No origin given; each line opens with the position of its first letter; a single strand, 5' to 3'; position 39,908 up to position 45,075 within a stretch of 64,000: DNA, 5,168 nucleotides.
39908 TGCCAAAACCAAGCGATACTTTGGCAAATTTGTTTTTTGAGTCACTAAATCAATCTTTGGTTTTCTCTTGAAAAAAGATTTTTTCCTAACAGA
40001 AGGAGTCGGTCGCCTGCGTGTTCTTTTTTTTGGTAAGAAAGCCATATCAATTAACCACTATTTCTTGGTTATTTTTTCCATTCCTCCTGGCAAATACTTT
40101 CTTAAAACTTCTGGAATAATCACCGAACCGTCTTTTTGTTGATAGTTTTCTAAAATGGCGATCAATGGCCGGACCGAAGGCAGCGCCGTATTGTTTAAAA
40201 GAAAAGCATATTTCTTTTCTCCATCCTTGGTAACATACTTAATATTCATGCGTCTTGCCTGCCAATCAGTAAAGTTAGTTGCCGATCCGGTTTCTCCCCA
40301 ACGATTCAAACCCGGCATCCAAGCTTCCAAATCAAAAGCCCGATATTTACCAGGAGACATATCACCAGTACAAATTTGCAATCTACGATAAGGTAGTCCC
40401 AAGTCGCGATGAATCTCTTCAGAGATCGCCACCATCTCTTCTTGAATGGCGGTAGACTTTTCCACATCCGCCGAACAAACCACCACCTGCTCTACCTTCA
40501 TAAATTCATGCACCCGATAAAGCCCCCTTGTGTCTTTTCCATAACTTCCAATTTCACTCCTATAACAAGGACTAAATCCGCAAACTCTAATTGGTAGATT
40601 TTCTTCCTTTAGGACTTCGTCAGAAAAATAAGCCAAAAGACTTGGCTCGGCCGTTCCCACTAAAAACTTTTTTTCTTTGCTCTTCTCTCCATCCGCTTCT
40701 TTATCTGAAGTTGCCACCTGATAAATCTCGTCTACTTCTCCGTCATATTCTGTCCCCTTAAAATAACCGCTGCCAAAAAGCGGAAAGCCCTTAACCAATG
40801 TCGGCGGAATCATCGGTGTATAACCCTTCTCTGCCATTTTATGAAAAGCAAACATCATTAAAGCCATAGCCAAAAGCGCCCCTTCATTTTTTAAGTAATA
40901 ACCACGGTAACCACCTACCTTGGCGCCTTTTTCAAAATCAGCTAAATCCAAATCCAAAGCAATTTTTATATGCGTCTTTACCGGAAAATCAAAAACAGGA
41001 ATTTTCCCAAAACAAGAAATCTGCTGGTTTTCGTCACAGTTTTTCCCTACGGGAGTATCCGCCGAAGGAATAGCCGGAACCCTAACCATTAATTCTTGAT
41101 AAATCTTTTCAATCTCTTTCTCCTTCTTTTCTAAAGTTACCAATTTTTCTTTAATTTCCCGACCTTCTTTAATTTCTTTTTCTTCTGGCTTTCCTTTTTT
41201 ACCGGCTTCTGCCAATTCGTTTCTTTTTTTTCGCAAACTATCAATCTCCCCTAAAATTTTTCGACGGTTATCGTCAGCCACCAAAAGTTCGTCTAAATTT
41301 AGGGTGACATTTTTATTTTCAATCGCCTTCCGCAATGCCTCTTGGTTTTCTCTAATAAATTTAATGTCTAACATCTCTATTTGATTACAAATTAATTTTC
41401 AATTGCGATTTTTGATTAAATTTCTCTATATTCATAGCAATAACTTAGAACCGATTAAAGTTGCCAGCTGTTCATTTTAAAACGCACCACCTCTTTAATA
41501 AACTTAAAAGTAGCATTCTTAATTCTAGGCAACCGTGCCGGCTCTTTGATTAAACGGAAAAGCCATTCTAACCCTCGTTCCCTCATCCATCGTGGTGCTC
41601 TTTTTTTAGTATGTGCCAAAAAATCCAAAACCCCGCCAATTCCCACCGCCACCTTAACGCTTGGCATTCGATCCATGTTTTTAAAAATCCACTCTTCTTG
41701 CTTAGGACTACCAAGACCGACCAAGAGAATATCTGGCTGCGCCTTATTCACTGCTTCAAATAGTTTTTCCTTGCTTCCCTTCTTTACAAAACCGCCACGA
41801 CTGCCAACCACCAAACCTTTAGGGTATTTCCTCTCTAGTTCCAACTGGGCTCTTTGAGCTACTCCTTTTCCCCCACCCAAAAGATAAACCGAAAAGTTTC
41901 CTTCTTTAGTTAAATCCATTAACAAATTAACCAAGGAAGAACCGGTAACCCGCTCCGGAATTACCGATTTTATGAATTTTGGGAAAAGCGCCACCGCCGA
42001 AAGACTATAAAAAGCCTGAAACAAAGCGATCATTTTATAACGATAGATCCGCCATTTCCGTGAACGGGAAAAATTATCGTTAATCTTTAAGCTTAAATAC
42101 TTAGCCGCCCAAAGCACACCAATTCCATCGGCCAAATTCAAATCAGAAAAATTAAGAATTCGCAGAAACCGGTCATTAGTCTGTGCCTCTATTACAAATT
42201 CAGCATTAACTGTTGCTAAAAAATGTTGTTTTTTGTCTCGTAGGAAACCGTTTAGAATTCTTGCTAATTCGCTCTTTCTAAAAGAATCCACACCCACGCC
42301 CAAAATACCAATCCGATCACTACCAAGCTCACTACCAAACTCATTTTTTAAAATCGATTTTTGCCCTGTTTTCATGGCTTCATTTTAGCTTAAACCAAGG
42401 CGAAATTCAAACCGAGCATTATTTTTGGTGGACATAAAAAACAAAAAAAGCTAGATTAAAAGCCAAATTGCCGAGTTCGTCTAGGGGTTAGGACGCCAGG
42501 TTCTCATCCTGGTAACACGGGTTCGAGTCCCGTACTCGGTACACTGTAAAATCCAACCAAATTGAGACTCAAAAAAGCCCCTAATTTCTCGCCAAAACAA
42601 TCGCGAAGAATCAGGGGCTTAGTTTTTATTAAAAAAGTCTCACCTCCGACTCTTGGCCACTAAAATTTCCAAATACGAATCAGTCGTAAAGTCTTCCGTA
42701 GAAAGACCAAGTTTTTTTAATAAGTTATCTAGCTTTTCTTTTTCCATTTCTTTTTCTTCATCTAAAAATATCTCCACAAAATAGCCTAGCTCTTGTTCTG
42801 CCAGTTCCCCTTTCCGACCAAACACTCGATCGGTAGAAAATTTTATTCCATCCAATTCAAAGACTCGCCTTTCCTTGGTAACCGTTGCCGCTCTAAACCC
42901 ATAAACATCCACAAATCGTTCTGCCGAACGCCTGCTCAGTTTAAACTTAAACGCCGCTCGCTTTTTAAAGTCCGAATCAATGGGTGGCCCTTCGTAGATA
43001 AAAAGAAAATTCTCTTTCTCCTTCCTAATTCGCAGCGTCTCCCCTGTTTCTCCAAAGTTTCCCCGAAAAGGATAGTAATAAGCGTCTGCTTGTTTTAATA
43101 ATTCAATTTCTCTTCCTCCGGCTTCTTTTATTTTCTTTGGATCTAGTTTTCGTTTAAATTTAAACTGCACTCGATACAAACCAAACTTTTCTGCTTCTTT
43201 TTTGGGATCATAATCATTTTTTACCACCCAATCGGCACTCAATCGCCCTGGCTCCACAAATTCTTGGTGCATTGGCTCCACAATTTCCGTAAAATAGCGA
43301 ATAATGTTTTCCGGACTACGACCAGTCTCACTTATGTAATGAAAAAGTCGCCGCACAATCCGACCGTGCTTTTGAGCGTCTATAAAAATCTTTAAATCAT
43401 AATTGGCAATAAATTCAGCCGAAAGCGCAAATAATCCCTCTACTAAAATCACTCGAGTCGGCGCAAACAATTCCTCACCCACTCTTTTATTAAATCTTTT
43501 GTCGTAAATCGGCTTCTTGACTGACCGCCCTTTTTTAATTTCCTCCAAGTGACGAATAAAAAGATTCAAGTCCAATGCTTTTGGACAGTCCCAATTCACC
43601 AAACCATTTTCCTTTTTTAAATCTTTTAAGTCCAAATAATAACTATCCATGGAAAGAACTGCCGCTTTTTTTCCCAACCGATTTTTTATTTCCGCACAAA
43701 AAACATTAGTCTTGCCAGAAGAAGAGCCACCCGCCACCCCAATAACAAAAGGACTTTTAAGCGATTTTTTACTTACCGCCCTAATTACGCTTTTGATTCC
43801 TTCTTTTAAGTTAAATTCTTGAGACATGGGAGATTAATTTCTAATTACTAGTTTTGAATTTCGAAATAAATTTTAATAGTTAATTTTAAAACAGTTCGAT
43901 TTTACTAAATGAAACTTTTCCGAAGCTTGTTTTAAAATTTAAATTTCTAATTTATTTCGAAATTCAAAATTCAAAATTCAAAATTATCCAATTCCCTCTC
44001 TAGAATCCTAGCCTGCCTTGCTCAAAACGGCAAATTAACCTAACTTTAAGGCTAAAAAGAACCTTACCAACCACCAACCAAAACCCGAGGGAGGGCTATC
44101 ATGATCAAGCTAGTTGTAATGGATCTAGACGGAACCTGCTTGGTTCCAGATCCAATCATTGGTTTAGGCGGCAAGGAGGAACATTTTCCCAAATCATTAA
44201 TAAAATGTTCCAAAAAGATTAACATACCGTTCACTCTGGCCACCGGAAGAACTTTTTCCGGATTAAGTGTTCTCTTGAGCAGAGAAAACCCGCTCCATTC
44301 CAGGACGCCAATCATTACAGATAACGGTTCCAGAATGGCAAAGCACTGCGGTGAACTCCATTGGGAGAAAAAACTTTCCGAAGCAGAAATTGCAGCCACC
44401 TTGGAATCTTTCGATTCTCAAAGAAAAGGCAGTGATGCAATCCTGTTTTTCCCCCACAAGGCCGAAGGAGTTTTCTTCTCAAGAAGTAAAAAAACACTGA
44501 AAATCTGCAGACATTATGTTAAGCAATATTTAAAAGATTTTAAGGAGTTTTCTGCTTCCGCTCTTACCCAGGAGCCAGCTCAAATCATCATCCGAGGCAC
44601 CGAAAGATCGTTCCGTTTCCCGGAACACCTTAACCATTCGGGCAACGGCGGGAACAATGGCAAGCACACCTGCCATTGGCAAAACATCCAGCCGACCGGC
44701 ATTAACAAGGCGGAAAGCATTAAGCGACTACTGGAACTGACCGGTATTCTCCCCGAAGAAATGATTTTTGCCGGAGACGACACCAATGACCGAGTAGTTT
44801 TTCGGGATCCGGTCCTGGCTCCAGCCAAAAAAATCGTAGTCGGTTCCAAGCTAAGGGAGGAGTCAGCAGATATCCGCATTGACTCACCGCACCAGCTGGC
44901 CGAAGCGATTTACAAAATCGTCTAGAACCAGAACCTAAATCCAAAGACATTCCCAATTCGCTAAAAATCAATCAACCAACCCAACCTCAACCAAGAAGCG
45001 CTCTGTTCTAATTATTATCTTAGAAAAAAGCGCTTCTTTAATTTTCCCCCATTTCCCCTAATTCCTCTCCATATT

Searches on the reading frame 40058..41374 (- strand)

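Call 16: search_protein_families(library=pfam, proteins=[window:40058-41374:-], max_evalue=0.001)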
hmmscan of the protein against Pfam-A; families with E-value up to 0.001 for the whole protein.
window:40058-41374:- (438 aa): 2 families
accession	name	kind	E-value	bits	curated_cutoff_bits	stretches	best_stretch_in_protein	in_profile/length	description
PF00587.30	tRNA-synt_2b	-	1.7e-34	119.9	29.3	1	232-411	7-179/179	tRNA synthetase class II core domain (G, H, P, S and T)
PF02403.27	Seryl_tRNA_N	-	2.6e-18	66.6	28.2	1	1-103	1-108/108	Seryl-tRNA synthetase N-terminal domain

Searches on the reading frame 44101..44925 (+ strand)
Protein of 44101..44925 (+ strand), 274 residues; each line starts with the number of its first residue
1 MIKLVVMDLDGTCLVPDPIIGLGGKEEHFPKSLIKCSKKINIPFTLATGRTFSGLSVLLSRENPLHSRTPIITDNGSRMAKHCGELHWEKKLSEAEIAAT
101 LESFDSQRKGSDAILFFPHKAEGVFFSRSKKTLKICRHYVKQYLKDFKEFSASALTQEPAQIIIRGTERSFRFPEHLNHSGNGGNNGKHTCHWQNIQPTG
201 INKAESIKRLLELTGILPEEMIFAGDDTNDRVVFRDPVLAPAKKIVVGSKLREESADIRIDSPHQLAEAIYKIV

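Call 16: search_protein_families(library=pfam, proteins=[window:44101-44925:+], max_evalue=0.001)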
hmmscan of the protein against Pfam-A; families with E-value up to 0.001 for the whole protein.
window:44101-44925:+ (274 aa): 2 families
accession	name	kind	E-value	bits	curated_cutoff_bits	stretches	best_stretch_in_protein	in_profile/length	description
PF08282.18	Hydrolase_3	-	4.1e-16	59.9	20.9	1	5-231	1-216/255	haloacid dehalogenase-like hydrolase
PF05116.19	S6PP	-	6.6e-06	26.3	20.3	0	3-94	3-90/247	Sucrose-6F-phosphate phosphohydrolase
